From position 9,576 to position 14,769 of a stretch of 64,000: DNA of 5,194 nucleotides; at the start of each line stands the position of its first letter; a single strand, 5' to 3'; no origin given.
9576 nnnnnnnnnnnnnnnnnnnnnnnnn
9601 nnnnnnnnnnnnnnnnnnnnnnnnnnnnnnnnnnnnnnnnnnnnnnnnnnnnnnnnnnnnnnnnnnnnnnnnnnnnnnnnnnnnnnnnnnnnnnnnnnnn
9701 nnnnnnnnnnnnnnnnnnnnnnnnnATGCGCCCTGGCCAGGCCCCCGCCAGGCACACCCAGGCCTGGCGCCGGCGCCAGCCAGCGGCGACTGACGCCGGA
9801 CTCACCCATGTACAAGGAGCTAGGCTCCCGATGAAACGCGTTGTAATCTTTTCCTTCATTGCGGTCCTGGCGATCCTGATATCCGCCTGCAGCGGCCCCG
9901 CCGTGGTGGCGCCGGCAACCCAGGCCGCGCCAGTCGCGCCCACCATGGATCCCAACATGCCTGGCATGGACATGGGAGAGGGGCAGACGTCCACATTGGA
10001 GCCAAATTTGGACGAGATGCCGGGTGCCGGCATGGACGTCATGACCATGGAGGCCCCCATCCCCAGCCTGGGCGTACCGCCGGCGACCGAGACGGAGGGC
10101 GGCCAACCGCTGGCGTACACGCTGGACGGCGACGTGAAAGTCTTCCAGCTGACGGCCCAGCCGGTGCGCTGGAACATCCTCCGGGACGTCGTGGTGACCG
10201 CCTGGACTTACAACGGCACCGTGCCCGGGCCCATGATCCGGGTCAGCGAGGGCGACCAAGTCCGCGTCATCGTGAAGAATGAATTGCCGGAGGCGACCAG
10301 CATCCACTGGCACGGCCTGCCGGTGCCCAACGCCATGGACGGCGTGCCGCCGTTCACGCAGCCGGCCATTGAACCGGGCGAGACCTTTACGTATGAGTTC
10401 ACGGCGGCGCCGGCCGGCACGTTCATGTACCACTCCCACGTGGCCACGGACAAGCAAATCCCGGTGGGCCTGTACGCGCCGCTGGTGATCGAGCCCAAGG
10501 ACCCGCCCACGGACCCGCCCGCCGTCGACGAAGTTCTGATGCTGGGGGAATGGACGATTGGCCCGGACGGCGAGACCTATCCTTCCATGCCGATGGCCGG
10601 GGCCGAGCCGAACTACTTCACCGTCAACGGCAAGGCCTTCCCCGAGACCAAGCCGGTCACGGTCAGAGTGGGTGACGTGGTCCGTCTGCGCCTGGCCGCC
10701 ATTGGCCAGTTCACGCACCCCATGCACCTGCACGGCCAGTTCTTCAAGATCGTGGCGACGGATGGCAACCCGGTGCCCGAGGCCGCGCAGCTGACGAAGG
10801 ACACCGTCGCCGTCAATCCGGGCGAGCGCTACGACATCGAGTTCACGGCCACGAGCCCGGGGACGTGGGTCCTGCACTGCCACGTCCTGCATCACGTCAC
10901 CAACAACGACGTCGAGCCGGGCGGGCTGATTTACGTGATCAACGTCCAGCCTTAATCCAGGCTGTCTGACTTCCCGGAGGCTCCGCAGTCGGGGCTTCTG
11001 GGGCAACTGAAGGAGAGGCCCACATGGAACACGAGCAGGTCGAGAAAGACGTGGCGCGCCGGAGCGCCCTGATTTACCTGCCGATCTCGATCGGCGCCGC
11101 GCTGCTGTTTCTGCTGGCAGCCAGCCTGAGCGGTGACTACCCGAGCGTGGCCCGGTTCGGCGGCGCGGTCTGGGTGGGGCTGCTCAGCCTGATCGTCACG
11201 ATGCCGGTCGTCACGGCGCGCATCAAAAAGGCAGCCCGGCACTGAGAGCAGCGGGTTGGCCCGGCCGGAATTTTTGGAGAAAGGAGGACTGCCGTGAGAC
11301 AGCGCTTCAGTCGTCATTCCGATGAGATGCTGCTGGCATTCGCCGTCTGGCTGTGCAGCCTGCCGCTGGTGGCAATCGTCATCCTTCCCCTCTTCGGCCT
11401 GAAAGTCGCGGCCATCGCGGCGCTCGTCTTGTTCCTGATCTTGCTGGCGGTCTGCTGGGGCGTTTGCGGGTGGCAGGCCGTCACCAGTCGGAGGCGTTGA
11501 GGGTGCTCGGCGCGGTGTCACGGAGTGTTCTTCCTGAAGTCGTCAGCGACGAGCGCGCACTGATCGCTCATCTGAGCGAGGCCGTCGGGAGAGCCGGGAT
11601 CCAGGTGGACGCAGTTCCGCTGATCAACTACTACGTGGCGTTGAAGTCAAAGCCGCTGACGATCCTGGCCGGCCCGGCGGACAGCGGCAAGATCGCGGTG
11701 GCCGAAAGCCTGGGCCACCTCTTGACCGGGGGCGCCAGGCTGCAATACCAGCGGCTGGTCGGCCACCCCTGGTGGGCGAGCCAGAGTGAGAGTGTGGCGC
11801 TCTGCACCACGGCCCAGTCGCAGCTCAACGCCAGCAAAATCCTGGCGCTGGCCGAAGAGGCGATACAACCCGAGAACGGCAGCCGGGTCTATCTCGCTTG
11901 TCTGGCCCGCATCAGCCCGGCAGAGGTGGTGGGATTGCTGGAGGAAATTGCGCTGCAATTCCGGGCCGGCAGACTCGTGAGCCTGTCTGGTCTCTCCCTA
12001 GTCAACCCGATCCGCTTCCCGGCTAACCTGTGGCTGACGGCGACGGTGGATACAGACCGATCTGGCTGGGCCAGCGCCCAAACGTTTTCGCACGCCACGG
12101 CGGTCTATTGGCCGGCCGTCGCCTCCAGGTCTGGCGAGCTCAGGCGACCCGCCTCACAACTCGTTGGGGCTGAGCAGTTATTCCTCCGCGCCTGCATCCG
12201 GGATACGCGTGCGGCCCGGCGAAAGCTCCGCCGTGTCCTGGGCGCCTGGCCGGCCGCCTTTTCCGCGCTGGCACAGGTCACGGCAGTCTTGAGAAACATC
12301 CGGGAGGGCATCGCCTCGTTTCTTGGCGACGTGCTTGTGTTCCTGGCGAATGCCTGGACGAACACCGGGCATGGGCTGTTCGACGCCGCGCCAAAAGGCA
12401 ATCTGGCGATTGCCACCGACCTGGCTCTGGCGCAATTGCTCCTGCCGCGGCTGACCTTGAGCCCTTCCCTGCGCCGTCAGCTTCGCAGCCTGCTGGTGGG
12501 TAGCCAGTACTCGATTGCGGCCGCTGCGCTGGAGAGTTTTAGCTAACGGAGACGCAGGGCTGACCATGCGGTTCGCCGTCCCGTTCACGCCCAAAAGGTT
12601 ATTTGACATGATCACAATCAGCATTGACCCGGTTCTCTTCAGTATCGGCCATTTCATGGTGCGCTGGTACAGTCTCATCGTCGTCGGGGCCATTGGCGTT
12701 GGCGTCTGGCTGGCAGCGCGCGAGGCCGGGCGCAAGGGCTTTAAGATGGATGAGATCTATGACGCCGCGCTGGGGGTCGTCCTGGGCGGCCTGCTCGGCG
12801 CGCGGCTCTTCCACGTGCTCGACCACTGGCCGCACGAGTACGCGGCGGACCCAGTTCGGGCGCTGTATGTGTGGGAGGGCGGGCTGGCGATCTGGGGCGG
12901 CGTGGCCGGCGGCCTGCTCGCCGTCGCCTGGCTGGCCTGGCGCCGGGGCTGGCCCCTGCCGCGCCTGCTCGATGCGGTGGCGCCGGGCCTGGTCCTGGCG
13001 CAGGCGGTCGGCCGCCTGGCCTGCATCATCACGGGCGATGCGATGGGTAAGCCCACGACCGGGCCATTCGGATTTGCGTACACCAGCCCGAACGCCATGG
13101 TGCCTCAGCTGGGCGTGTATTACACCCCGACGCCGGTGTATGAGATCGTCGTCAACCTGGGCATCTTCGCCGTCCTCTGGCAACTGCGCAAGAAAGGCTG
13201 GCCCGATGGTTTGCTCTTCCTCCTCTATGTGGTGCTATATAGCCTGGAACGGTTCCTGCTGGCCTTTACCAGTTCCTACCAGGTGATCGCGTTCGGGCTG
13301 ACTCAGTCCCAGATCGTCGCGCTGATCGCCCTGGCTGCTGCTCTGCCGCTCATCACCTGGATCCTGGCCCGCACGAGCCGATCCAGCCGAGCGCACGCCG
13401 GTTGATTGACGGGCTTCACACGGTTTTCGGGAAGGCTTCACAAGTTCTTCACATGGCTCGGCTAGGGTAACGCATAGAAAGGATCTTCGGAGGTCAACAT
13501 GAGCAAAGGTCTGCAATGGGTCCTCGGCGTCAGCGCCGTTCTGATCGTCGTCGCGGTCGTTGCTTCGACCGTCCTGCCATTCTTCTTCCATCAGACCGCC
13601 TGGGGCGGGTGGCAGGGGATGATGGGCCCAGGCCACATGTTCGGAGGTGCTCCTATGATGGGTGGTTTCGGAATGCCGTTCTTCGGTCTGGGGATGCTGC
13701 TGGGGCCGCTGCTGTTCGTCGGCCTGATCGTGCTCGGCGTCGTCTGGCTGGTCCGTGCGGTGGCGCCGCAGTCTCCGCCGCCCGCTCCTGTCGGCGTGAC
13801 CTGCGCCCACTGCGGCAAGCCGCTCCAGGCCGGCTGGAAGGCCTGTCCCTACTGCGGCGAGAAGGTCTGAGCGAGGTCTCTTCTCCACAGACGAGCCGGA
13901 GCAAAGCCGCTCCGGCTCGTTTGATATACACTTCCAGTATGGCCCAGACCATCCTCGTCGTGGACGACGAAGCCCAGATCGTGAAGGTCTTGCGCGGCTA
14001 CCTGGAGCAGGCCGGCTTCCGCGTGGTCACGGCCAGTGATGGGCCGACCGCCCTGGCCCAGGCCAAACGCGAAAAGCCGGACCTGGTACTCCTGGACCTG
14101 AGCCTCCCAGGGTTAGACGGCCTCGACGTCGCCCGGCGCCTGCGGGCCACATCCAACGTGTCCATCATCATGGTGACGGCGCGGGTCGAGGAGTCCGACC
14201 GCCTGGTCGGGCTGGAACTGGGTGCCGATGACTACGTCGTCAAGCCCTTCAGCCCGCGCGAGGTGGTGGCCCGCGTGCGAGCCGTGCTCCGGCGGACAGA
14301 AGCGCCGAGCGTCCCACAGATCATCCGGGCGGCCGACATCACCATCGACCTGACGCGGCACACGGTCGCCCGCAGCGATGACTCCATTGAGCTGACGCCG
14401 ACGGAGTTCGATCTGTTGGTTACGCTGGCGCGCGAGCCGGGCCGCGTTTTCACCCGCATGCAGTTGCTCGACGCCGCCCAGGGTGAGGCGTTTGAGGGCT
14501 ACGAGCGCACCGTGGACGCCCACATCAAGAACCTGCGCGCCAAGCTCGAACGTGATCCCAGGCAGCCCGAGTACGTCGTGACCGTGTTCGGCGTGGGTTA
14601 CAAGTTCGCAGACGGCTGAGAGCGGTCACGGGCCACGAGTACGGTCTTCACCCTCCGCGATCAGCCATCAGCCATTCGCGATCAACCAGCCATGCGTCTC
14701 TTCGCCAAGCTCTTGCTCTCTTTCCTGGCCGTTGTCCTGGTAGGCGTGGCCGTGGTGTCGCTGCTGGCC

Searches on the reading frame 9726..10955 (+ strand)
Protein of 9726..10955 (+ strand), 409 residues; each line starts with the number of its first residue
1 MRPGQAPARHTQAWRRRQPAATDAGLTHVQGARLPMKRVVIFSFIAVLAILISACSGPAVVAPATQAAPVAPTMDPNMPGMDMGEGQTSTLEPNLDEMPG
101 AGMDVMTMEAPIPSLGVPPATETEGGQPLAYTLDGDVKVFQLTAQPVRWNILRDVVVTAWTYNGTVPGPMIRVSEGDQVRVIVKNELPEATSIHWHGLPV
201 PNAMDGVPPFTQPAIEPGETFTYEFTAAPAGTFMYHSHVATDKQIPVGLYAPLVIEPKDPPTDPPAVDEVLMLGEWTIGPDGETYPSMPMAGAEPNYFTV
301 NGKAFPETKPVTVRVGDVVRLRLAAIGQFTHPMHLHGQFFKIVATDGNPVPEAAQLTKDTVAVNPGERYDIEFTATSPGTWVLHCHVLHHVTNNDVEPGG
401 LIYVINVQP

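Call 21: search_protein_families(library=pfam, proteins=[window:9726-10955:+], max_evalue=0.00001)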
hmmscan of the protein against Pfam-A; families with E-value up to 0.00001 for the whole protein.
window:9726-10955:+ (409 aa): 3 families
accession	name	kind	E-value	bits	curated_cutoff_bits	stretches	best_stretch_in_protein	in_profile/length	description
PF07732.21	Cu-oxidase_3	-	3.3e-39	134.1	21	1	146-258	4-117/119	Multicopper oxidase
PF07731.20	Cu-oxidase_2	-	2.8e-33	115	20.4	1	292-393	15-125/137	Multicopper oxidase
PF00394.28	Cu-oxidase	-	6.1e-11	43.1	21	1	270-397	4-144/157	Multicopper oxidase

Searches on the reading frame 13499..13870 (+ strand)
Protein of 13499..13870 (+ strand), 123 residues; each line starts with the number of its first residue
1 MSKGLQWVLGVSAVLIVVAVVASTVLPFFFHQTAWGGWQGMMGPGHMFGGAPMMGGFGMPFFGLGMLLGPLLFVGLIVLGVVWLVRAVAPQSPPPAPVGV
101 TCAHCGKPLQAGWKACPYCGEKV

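Call 21: search_protein_families(library=pfam, proteins=[window:13499-13870:+], max_evalue=0.00001)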
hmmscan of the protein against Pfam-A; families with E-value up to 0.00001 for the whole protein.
window:13499-13870:+ (123 aa): 2 families
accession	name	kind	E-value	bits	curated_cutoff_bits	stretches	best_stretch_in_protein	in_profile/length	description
PF13248.11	Zn_ribbon_3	-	5.2e-07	29.4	27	1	100-122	3-25/26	zinc-ribbon domain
PF13240.11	Zn_Ribbon_1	-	3.1e-06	27.2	25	1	102-122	2-22/23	zinc-ribbon domain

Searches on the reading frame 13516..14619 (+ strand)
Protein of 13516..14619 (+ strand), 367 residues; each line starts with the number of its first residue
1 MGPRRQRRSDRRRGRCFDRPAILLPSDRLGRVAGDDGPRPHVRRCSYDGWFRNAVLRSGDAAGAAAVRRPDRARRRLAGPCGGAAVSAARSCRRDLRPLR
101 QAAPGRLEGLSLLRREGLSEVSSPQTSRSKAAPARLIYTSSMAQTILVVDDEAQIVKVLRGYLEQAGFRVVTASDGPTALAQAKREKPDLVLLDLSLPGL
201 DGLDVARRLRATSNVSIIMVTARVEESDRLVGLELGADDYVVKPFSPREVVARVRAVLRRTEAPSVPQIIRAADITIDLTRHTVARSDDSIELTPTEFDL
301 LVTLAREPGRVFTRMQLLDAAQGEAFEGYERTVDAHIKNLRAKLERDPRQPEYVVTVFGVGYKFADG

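Call 21: search_protein_families(library=pfam, proteins=[window:13516-14619:+], max_evalue=0.00001)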
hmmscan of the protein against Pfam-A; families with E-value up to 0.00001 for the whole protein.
window:13516-14619:+ (367 aa): 2 families
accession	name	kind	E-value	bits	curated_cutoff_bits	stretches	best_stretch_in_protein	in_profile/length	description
PF00072.30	Response_reg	-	4e-31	107.9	30.2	1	146-255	1-111/111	Response regulator receiver domain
PF00486.34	Trans_reg_C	-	1.2e-25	89.7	26.2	1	290-364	3-77/77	Transcriptional regulatory protein, C terminal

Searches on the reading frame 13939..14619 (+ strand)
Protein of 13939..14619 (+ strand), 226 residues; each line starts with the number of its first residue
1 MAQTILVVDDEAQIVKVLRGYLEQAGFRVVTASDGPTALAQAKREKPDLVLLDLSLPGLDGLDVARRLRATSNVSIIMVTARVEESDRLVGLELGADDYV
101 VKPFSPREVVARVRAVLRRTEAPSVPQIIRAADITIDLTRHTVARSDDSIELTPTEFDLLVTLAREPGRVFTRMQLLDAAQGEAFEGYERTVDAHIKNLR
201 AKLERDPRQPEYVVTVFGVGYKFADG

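Call 40: search_protein_families(library=ncbifam, proteins=[window:13939-14619:+], max_evalue=0.01)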
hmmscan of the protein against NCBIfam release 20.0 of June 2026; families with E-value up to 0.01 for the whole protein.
window:13939-14619:+ (226 aa): 112 families (the best 25 are shown)
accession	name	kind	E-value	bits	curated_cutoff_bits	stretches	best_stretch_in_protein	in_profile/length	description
NF040689.1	MtrAB_MtrA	equivalog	1.2e-73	247.1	300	1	5-222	1-217/219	MtrAB system response regulator MtrA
TIGR02154.1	PhoB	equivalog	2.9e-70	236.1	296.2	1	1-223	1-225/226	phosphate regulon transcriptional regulator PhoB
NF007982.1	PRK10710.1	equivalog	1.9e-67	227.3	380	1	3-223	8-227/235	envelope stress response regulator BaeR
NF008296.0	PRK11083.1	equivalog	1.1e-66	224.5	273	1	2-223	3-225/228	two-component system response regulator CreB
NF045944.1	ResRegRpaBCyano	equivalog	5.7e-66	222.2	330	1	6-223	1-227/229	response regulator transcription factor RpaB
NF040534.1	resp_reg_YycF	equivalog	2.4e-64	216.7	340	1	4-222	2-226/231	response regulator YycF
NF007005.1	PRK09468.1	equivalog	1.8e-62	210.9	331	1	3-223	4-231/237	osmolarity response regulator transcription factor OmpR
NF033117.2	vanR_ACDEGLN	exception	1.2e-55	188.5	350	1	5-222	1-224/226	VanR-ABDEGLN family response regulator transcription factor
NF008034.0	PRK10766.1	equivalog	1.4e-55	188.3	275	1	1-224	1-227/231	two-component system response regulator TorR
NF041733.1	resp_reg_CseB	equivalog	3.6e-55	186.8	350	1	4-223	2-226/228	two-component system response regulator CseB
NF053854.1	RespRegPhoBBctds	equivalog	6e-55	186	270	1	5-223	1-224/225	two-component system response regulator PhoB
NF007546.0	PRK10161.1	equivalog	1.9e-54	184.6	471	1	1-224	1-226/229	phosphate response regulator transcription factor PhoB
NF007820.0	PRK10529.1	equivalog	7.5e-53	179.2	325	1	4-223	3-223/225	two-component system response regulator KdpE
NF033120.0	vanR_FM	exception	3.2e-52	177.5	460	1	4-224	5-230/231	vancomycin resistance response regulator transcription factor, VanR-F/VanR-M family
TIGR01387.1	cztR_silR_copR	subfamily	5.4e-50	170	279.2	1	5-223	1-218/218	heavy metal response regulator transcription factor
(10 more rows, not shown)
